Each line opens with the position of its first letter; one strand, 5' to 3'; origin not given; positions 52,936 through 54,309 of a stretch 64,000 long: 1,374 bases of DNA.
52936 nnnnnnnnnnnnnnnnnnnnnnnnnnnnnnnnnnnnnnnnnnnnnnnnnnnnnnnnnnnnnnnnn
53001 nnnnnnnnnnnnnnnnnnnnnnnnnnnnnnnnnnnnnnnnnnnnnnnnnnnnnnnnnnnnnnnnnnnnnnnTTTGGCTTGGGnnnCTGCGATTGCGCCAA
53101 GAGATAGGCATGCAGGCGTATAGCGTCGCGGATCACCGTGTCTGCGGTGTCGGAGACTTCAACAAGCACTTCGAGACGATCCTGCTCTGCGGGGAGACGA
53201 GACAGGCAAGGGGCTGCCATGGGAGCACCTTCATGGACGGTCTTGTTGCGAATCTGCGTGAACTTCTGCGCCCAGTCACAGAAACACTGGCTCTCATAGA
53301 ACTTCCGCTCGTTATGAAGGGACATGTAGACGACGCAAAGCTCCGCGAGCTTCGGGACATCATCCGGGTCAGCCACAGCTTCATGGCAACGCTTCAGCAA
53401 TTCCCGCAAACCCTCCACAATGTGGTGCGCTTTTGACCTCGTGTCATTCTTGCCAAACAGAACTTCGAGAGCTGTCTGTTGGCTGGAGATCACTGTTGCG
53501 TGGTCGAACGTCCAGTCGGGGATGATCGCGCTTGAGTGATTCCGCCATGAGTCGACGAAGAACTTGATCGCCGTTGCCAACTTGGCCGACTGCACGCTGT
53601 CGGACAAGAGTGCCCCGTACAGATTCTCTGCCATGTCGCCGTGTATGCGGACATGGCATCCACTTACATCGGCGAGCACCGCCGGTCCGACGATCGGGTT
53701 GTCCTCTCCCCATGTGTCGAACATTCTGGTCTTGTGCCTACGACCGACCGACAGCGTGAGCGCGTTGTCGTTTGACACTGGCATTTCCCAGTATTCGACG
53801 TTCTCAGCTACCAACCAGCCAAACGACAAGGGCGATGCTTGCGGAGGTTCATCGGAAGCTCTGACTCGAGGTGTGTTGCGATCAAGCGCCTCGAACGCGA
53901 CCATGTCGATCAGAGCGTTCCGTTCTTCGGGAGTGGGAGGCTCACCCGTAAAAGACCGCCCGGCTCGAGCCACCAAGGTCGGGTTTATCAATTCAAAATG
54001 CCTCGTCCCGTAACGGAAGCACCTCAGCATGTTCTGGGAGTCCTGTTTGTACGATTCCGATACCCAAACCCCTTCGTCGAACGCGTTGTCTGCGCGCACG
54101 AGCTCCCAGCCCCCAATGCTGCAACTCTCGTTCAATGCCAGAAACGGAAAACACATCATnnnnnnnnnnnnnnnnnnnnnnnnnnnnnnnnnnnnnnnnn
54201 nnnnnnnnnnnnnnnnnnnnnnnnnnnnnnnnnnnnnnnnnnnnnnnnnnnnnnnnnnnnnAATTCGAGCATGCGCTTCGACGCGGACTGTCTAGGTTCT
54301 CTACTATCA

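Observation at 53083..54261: Unknown 392-aa protein with an Rx4H (HEPN-type) motif sits 11 nt upstream of hsdR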

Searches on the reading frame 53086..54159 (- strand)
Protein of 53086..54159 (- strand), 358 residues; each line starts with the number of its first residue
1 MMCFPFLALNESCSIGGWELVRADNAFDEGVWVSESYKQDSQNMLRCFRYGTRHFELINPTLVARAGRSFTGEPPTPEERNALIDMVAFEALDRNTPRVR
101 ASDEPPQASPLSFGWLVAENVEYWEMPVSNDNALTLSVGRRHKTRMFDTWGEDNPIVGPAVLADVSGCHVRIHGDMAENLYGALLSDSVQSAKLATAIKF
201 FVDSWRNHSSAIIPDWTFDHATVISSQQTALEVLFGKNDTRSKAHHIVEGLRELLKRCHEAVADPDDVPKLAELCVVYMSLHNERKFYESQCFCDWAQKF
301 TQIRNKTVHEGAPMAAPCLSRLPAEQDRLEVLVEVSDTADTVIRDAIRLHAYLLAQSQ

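Call 21: predict_structure(alignment_id=A2)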
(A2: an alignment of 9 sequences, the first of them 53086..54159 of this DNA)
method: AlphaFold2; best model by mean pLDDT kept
length: 358 residues; sequences in the alignment: 9
mean_pLDDT: 75.1   pTM: 0.80
mean pLDDT of the five models: 75.1, 74.3, 72.7, 69.1, 66.1
residues with pLDDT >= 90: 75; 70-90: 174; 50-70: 64; < 50: 45
segments of 3 or more residues with pLDDT < 50: 97-119, 137-148, 209-217
pLDDT, mean of each block of 10 residues (from residue 1): 82 90 91 85 82 76 88 84 89 57 39 46 64 50 39 69 60 85 91 93 72 51 88 81 89 85 59 57 69 93 83 80 80 86 90 82
secondary structure, 60 per line:
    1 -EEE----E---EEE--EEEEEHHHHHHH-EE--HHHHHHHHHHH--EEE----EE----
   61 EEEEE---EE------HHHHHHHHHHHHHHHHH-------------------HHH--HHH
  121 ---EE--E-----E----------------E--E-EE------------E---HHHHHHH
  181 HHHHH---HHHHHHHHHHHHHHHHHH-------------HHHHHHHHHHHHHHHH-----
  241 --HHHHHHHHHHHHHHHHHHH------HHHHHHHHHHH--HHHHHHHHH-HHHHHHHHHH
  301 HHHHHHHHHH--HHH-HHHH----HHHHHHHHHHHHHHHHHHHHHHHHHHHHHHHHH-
elements in order: E2-4 E13-15 E18-22 H23-29 H35-45 E48-50 E61-65 H77-93 H174-185 H189-206 H220-235 H243-261 H268-278 H281-289 H291-310 H317-320 H325-357

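Call 22: search_protein_representatives(alignment_id=A2)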
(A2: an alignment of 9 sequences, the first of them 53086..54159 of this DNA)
Query: 9 sequences, 365 profile positions. Proteins with E-value up to 0.001 (for the whole library): 149; up to 1e-10: 63; up to 1e-30: 8. The best 149 are listed.
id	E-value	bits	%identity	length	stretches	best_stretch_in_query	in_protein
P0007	3.0e-167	572.7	-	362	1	1-362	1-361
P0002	6.7e-165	564.9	-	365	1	12-363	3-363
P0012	1.2e-125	435.8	-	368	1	18-363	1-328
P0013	4.2e-122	424.1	-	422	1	6-360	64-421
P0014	3.1e-107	375.2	-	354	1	12-363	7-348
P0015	3.6e-78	279.6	-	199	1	6-194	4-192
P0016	2.9e-43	164.7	-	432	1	13-329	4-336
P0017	2.8e-31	125.3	-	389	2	14-218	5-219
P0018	2.0e-30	122.5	-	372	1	14-357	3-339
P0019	9.7e-28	113.6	-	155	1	236-363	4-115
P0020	1.3e-26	109.9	-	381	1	14-357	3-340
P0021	9.0e-26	107.2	-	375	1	12-358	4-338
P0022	5.5e-25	104.6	-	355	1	14-359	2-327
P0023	7.3e-25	104.2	-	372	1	13-357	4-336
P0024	2.6e-24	102.4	-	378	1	8-358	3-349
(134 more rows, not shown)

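Call 25: fold_search(model_id=the predicted structure, library=pdb)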
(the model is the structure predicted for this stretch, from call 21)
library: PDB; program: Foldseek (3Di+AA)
matches with E <= 10: 126; with E <= 0.001: 0
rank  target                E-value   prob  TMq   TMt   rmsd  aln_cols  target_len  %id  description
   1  5och_E                1.2e-01  0.15  0.11  0.07  21.4       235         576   14  The crystal structure of human ABCB8 in an outward-facing state (released 2018-07-25)
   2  5och_G                1.3e-01  0.15  0.10  0.07  19.7       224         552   15  The crystal structure of human ABCB8 in an outward-facing state (released 2018-07-25)
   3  7avo_A                4.1e-01  0.15  0.14  0.19  18.4       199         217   10  Structure of marine actinobacteria clade rhodopsin (MacR) in orange form in P1211 space group (released 2022-06-01)
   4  5och_C                6.6e-01  0.07  0.09  0.07  20.2       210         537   16  The crystal structure of human ABCB8 in an outward-facing state (released 2018-07-25)
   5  2hsb                  9.3e-01  0.51  0.20  0.46   7.6       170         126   10  Crystal structure of a hepn domain containing protein (af_0298) from archaeoglobus fulgidus at 1.95 A resolution (released 2006-08-15)
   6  8rso_A                1.1e+00  0.09  0.13  0.19  18.7       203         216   12  Crystal structure of marine actinobacteria clade rhodopsin (MAR) in the ground state (released 2025-04-02)
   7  5lqy_B                1.2e+00  0.06  0.13  0.10  18.4       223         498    9  Structure of F-ATPase from Pichia angusta, in state2 (released 2016-11-16)
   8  4kik_B                1.4e+00  0.08  0.15  0.09  28.7       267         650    9  Human IkB kinase beta (released 2013-06-26)
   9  9n66_B                1.4e+00  0.06  0.11  0.08  20.9       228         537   13  Transporter associated with antigen processing (TAP) bound to ATP and ADP in the outward-facing open state (released 2025-09-03)
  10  8omv_A                1.4e+00  0.07  0.12  0.07  31.2       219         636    7  Crystal structure of the constitutively active S117E/S181E mutant of human IKK2 (released 2024-04-10)
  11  5dw7                  1.6e+00  0.07  0.14  0.15  15.1       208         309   11  Crystal structure of the unliganded geosmin synthase N-terminal domain from Streptomyces coelicolor (released 2015-11-25)
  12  5l0i                  1.7e+00  0.28  0.21  0.35   7.2       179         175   11  Human metavinculin MVt R975W cardiomyopathy-associated mutant (residues 959-1134) (released 2016-08-31)
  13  7khv_B                1.7e+00  0.08  0.14  0.10  11.7       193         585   15  CpOGA IN COMPLEX WITH LIGAND 54 (released 2020-12-02)
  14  7tad_C                1.7e+00  0.06  0.11  0.15  16.3       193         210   13  CryoEM structure of the (NPR1)2-(TGA3)2 complex (released 2022-03-16)
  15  5izt_A                1.8e+00  0.08  0.13  0.18  13.1       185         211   12  Crystal structure of a C-terminal proteolytic fragment of an outer surface protein from Borrelia burgdorferi (released 2016-05-04)
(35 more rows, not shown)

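Call 27: search_protein_families(library=pfam, alignment_id=A3, max_evalue=0.1)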
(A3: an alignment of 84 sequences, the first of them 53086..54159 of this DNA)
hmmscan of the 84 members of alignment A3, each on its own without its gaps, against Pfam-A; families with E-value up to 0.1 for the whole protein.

A. member 1, window:53086-54159:- (358 aa): 0 families

B. families by the number of members that match (of 84 scanned): 9 families
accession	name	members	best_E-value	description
PF18739.6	HEPN_Apea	6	0.012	Apea-like HEPN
PF18730.6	HEPN_Cthe2314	1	0.038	Cthe_2314-like HEPN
PF07742.17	BTG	1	0.039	BTG family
PF23753.1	TPR_WDR11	1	0.041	WDR11 TPR domain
PF24167.1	DUF7411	1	0.043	Family of unknown function (DUF7411)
PF14765.12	PS-DH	1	0.044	Polyketide synthase dehydratase N-terminal domain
PF11462.14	DUF3203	1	0.058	Protein of unknown function (DUF3203)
PF11695.14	DUF3291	1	0.062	Domain of unknown function (DUF3291)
PF08400.16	phage_tail_N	1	0.087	Prophage tail fibre N-terminal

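Call 28: search_solved_structures(query=A3, max_evalue=10, show_alignments=2)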
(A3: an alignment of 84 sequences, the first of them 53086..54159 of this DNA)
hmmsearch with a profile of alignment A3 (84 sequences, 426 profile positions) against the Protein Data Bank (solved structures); distinct sequences matched with E-value up to 10: 1.
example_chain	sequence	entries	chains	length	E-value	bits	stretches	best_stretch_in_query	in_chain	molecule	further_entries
1pzq_A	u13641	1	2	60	0.1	14.6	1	211-257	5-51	Erythronolide synthase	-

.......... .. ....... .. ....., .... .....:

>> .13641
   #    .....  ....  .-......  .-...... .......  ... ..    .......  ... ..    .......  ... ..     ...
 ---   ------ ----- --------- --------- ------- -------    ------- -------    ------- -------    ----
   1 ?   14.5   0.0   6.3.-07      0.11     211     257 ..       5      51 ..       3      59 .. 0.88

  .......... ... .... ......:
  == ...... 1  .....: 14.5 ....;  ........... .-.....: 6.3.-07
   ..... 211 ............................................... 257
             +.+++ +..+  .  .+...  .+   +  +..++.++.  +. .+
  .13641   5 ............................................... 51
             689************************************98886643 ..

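Call 58: find_related_loci(query=A6, collection=genome_contigs, flank=6000)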
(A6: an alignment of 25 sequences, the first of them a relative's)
Query A6 (380 aa) in genome_contigs; peptide patterns used: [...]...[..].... (x = any residue, [..] = any of these).
86 stretches matched a pattern; 16 encode a relative of the query (tblastn E <= 1e-3); 16 distinct loci.
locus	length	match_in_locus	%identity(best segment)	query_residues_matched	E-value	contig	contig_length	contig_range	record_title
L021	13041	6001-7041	43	6-355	5e-84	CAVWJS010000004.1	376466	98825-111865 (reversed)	MAG: uncultured Acidimicrobiaceae bacterium isolate MFD05512.bin.2.141 genome assembly, contig: contig_22105, whole geno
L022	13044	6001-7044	39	9-354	4e-68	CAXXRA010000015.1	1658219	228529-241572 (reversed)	MAG: uncultured Bauldia sp. isolate 5fbe314d-5def-4b36-bcfb-8f27f6bdfaa7 genome assembly, contig: contig_15, whole genom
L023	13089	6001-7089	37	10-363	6e-65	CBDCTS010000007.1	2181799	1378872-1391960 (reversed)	MAG: Terriglobia bacterium isolate 6dc17036-7920-4a95-afe7-226df0c4525f genome assembly, contig: contig_6, whole genome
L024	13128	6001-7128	36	4-358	2e-62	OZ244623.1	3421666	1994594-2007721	MAG: Acidobacteriota bacterium isolate e726fddd-1a72-4f4e-96cd-3e6d35700dae genome assembly, chromosome: 1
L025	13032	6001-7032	36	9-353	2e-59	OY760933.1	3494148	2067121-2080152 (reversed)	MAG: Acidimicrobiales bacterium isolate b23e3463-bb66-4d81-aeee-4505f53c6dd8 genome assembly, chromosome: 1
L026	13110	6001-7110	35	2-359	4e-58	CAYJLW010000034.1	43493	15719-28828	MAG TPA_asm: uncultured Acidimicrobiia bacterium isolate ERP124720_co1_197 genome assembly, contig: NODE_1219_length_434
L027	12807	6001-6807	43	88-354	2e-55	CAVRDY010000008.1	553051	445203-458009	MAG: uncultured Actinomycetes bacterium isolate MFD09964.bin.2.70 genome assembly, contig: contig_27897, whole genome sh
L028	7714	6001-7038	38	11-353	2e-54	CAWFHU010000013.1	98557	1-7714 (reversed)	MAG: uncultured Chloroflexia bacterium isolate MFD02416.bin.2.190 genome assembly, contig: contig_78972, whole genome sh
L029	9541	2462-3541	37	13-365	2e-59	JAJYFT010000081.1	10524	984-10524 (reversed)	MAG: Actinomycetes bacterium isolate DBS1-2.bin61 NODE_8398_length_10524_cov_3.865923, whole genome shotgun sequence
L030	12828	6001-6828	38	77-350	9e-52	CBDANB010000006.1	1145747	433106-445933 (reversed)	MAG: Vicinamibacterales bacterium isolate e7e54c47-8cb3-4bb4-a26e-21fc1c968279 genome assembly, contig: contig_6, whole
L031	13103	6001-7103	41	4-380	1e-59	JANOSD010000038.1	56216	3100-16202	MAG: Actinomycetes bacterium isolate VAR_4_concoct_328 VAR_4_k141_2862943, whole genome shotgun sequence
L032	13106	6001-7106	36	3-371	1e-53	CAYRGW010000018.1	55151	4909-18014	MAG TPA_asm: uncultured Solibacteraceae bacterium isolate SRP062349_co6_19 genome assembly, contig: NODE_222_length_5515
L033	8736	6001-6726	35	9-248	5e-41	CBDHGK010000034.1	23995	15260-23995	MAG: Terriglobia bacterium isolate 84b8e350-4f48-457e-9b40-e15a848d33f6 genome assembly, contig: contig_28, whole genome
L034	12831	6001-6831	36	8-282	6e-40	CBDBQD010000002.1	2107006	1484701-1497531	MAG: Acidimicrobiales bacterium isolate db1414f4-4500-4078-99cf-ff89edbfc6eb genome assembly, contig: contig_2, whole ge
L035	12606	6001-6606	43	162-358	2e-33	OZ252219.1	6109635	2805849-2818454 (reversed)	MAG: Vicinamibacterales bacterium isolate c486d04e-8d25-486b-b053-8cece0c204bf genome assembly, chromosome: 1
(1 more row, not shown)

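Call 66: search_protein_families(library=padloc, proteins=[L026:83-3391:+, L026:3391-5235:+, L026:5066-6004:+, L027:6-3617:-, L027:3716-5869:-, L025:864-3737:+, L025:3748-5775:+, L028:1471-4587:+, L028:4922-5944:+, L024:9495-13124:+], max_evalue=1e-8)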
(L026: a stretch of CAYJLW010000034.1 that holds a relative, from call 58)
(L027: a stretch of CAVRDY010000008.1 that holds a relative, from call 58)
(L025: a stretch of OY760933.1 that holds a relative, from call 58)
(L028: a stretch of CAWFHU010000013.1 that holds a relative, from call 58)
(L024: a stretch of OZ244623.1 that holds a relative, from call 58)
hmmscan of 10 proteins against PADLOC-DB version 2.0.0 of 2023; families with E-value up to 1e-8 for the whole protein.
L026:83-3391:+ (1103 aa): 8 families
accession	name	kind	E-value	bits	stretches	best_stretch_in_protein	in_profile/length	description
PDLC02575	DrmA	-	3.8e-296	982.3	1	196-1062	6-830/837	DrmA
PDLC02567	DrmA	-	1.7e-294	978.2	1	1-1062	670-1724/1750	DrmA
PDLC02577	DrmA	-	9.6e-217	719.4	1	384-1061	1-677/697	DrmA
PDLC02571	DrmA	-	1.5e-193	643.6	2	531-1057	768-1279/1282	DrmA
PDLC02568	DrmA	-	5.5e-112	373.4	1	480-983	29-513/611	DrmA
PDLC02574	DrmA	-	3.3e-69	230.9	1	809-1062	5-254/269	DrmA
PDLC02576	DrmA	-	3.8e-63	211.7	2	324-713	498-861/1235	DrmA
PDLC02573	DrmA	-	5.6e-11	39.2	0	843-946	794-896/1018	DrmA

L026:3391-5235:+ (615 aa): 4 families
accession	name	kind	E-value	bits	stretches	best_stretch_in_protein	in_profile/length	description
PDLC02584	DrmB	-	4.6e-78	261.1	1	188-602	18-436/445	DrmB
PDLC02579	DrmB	-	5.9e-75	250.1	1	300-606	7-311/314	DrmB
PDLC02583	DrmB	-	1.3e-69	233.9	2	366-599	375-604/606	DrmB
PDLC02582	DrmB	-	8.5e-12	42.4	1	470-597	523-633/649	DrmB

L026:5066-6004:+ (313 aa): 20 families
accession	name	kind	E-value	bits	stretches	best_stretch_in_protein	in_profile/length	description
PDLC02585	DrmC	-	7e-64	213.8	1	59-303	4-251/253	DrmC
PDLC02607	DrmC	-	5.6e-52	174.7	1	58-300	5-257/265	DrmC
PDLC02606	DrmC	-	2.4e-51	172.1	1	130-303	2-180/182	DrmC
PDLC02605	DrmC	-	9.4e-51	171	1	55-303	4-266/270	DrmC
PDLC02588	DrmC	-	4.4e-48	162.2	1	56-306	3-253/256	DrmC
PDLC02595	DrmC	-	2.7e-44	149.9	1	94-306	45-268/269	DrmC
PDLC02602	DrmC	-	2.7e-43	146.4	1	61-307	8-259/381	DrmC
PDLC02597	DrmC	-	6.4e-36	122.4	1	128-297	63-232/242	DrmC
PDLC02589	DrmC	-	9.1e-33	111.5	1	116-303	63-260/264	DrmC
PDLC02587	DrmC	-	9.8e-27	91.6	2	68-193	6-131/267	DrmC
PDLC02614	DrmC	-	2.3e-21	74.2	1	144-293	3-147/153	DrmC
PDLC02616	DrmC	-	1.6e-20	71.7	1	138-302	57-221/224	DrmC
PDLC02612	DrmC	-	2e-17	61.6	1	141-304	72-232/235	DrmC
PDLC02610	DrmC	-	1.6e-16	59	1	244-304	44-104/107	DrmC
PDLC02608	DrmC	-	2.2e-16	58.1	1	146-303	1-158/162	DrmC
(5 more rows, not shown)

L027:6-3617:- (1204 aa): 0 families

L027:3716-5869:- (718 aa): 0 families

L025:864-3737:+ (958 aa): 12 families
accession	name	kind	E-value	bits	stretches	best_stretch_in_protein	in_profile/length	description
PDLC02561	PglZ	-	4.7e-72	241.3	1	409-937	301-826/840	PglZ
PDLC02559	PglZ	-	3.2e-68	228.8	1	161-944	49-851/860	PglZ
PDLC02548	PglZ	-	1.3e-61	207.1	2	412-847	317-756/961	PglZ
PDLC02547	PglZ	-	8.6e-44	147.9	1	478-861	372-761/855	PglZ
PDLC02564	PglZ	-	7.8e-43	145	1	463-862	353-759/855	PglZ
PDLC02563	PglZ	-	3.6e-29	99.6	1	483-853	367-734/831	PglZ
PDLC02551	PglZ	-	1.1e-22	78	1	566-860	459-757/856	PglZ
PDLC02566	PglZ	-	1.1e-20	71.4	1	472-834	355-680/774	PglZ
PDLC02557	PglZ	-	1.5e-16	57.8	1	567-855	449-733/834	PglZ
PDLC02553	PglZ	-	6.7e-16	55.6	1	567-831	483-746/868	PglZ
PDLC02562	PglZ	-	2e-11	41.1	1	568-829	473-725/730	PglZ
PDLC02545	PglZ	-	2.2e-10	37.6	0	683-866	489-671/750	PglZ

L025:3748-5775:+ (676 aa): 5 families
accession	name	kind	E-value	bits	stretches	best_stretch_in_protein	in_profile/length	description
PDLC02506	BrxL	-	2.9e-214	711.2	1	2-512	4-515/680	BrxL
PDLC02508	BrxL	-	2.6e-186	618.9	1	4-495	2-491/698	BrxL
PDLC02509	BrxL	-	2.2e-112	374.4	2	153-479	197-528/535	BrxL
PDLC02505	BrxL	-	2e-68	229.4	1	5-464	3-471/482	BrxL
PDLC02507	BrxL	-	7.2e-53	178.1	1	11-456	19-463/482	BrxL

L028:1471-4587:+ (1039 aa): 0 families

L028:4922-5944:+ (341 aa): 0 families

L024:9495-13124:+ (1210 aa): 0 families

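Call 67: search_protein_families(library=padloc, proteins=[L021:2299-4068:+, L021:4959-6005:+, L022:655-2826:+, L031:10797-13082:-, L031:9646-10938:-, L033:2037-3974:+, L032:2266-4197:+, L030:4590-5942:+, L023:4221-5591:+, L034:7631-9076:-], max_evalue=0.000001)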
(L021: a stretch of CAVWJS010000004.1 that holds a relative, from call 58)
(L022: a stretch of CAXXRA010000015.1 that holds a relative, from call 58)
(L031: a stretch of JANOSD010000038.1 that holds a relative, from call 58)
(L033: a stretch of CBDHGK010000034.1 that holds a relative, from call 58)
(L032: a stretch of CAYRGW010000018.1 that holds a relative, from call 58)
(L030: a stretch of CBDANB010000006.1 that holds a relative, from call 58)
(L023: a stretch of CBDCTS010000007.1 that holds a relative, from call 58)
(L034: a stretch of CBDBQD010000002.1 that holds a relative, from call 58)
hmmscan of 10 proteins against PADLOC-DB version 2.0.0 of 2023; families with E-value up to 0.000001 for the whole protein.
L021:2299-4068:+ (590 aa): 0 families

L021:4959-6005:+ (349 aa): 0 families

L022:655-2826:+ (724 aa): 0 families

L031:10797-13082:- (762 aa): 11 families
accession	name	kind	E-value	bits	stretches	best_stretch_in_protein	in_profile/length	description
PDLC00517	JetC1|JetC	-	1.6e-237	789.7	1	3-757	361-1109/1119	DUF3584 domain; MukB-like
PDLC00518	JetC1|JetC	-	7.2e-142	472.5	1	3-747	344-1086/1112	DUF3584 domain; MukB-like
PDLC00509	JetC1|JetC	-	3.6e-95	318.1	1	3-757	352-1133/1158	DUF3584 domain; MukB-like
PDLC00512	JetC1|JetC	-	9.9e-87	290.1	1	3-748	342-1098/1123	DUF3584 domain; MukB-like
PDLC00511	JetC1|JetC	-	2.1e-69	232.6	1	9-749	345-1076/1108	DUF3584 domain; MukB-like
PDLC00514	JetC1|JetC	-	1.8e-60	202.9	1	13-753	346-1087/1117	DUF3584 domain; MukB-like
PDLC00519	JetC1|JetC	-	2.8e-23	80.1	1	45-749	384-1077/1097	DUF3584 domain; MukB-like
PDLC00505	JetC1|JetC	-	3.5e-13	46.5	1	283-736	621-1082/1118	DUF3584 domain; MukB-like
PDLC00504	JetC1|JetC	-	2.7e-12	43.6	0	650-750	1005-1107/1144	DUF3584 domain; MukB-like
PDLC00513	JetC1|JetC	-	9.9e-09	31.8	1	49-747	397-1092/1140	DUF3584 domain; MukB-like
PDLC00506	JetC1|JetC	-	2.8e-07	27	1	661-758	1018-1118/1149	DUF3584 domain; MukB-like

L031:9646-10938:- (431 aa): 5 families
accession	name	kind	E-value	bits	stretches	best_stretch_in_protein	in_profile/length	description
PDLC00520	JetD1|JetD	-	1.1e-86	289.4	1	51-424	6-383/398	DUF2220; DUF3322; DUF2399 domain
PDLC00530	JetD1|JetD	-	9.4e-78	260.2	1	47-427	4-387/391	DUF2220; DUF3322; DUF2399 domain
PDLC00522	JetD1|JetD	-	2.3e-27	94.1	1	78-423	30-376/382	DUF2220; DUF3322; DUF2399 domain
PDLC00523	JetD1|JetD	-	3e-20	70.6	1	280-424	257-391/398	DUF2220; DUF3322; DUF2399 domain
PDLC00532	JetD1|JetD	-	1.4e-11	41.8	1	280-425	242-377/383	DUF2220; DUF3322; DUF2399 domain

L033:2037-3974:+ (646 aa): 0 families

L032:2266-4197:+ (644 aa): 0 families

L030:4590-5942:+ (451 aa): 0 families

L023:4221-5591:+ (457 aa): 0 families

L034:7631-9076:- (482 aa): 38 families (the best 25 are shown)
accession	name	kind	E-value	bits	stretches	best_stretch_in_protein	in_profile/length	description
PDLC04033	PD-T4-4_A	-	1.7e-28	98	2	330-409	299-378/460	-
PDLC04664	PDC-M47A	-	2.1e-22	77.7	2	336-408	301-373/461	-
PDLC04032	PD-T4-4_A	-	4e-21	73.5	1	332-415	322-405/474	-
PDLC03878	NsnB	-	2e-18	65.3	1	330-412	211-292/345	-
PDLC02979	AriA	-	4.5e-17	60.9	1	360-401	331-373/373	-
PDLC02980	AriA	-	1.4e-14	52.8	1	358-401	260-303/304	-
PDLC00067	GajA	-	7.5e-13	45.8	1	360-403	308-348/604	AAA ATPase domain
PDLC02358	Old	-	7.9e-12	42.8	0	359-401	287-329/578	Old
PDLC00062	GajA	-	7e-11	39.2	1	360-404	306-347/639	AAA ATPase domain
PDLC00070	GajA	-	7.1e-11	39.4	1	359-398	293-334/596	AAA ATPase domain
PDLC00077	GajA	-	7.5e-11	39.3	1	360-403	337-382/616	AAA ATPase domain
PDLC00091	GajA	-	1.5e-10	38.5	1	352-398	292-339/627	AAA ATPase domain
PDLC00069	GajA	-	1.5e-10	38.2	1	360-398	338-378/687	AAA ATPase domain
PDLC00096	GajA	-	4.7e-10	36.8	1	357-402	289-338/630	AAA ATPase domain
PDLC00094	GajA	-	4.9e-10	36.5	0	360-405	304-346/569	AAA ATPase domain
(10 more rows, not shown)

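Call 85: find_related_loci(query=A6, collection=viral_contigs, flank=6000)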
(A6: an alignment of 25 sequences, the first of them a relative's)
Query A6 (380 aa) in viral_contigs; peptide patterns used: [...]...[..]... (x = any residue, [..] = any of these).
20 stretches matched a pattern, but none encodes a relative of the query by tblastn (E <= 1e-3).

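Call 86: find_related_loci(query=A2, collection=viral_contigs, flank=6000)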
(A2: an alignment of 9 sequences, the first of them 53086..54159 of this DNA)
Query A2 (358 aa) in viral_contigs; peptide patterns used: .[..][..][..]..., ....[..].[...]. (x = any residue, [..] = any of these).
131 stretches matched a pattern, but none encodes a relative of the query by tblastn (E <= 1e-3).

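Call 87: find_related_loci(query=A6, collection=metagenome_contigs, flank=5000)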
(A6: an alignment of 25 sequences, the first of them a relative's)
Query A6 (380 aa) in metagenome_contigs; peptide patterns used: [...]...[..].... (x = any residue, [..] = any of these).
110 stretches matched a pattern; 20 encode a relative of the query (tblastn E <= 1e-3); 20 distinct loci.
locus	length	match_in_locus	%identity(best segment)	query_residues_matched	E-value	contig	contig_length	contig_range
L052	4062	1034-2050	45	6-348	7e-88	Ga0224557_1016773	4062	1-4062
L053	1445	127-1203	44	7-368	1e-92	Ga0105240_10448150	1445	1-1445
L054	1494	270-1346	43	2-364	2e-86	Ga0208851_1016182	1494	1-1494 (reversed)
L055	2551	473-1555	39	8-364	6e-78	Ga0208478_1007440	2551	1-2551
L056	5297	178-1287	40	3-372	4e-74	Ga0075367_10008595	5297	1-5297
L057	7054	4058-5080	40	9-358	2e-72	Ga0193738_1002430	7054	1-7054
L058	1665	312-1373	41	10-358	5e-74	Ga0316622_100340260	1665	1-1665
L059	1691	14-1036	38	23-358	1e-73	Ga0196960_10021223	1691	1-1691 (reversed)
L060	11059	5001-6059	38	9-368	1e-66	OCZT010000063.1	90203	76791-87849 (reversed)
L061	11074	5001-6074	37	1-358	5e-66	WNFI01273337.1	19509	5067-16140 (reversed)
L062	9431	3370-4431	38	1-353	1e-65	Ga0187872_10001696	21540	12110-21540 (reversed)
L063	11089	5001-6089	38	9-375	4e-62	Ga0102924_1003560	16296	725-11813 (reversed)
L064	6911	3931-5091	37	1-380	2e-60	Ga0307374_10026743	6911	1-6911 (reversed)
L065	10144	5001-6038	35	8-354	2e-57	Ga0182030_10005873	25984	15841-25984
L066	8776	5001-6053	36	11-358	4e-57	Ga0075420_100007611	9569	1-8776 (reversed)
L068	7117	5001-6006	46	9-347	2e-54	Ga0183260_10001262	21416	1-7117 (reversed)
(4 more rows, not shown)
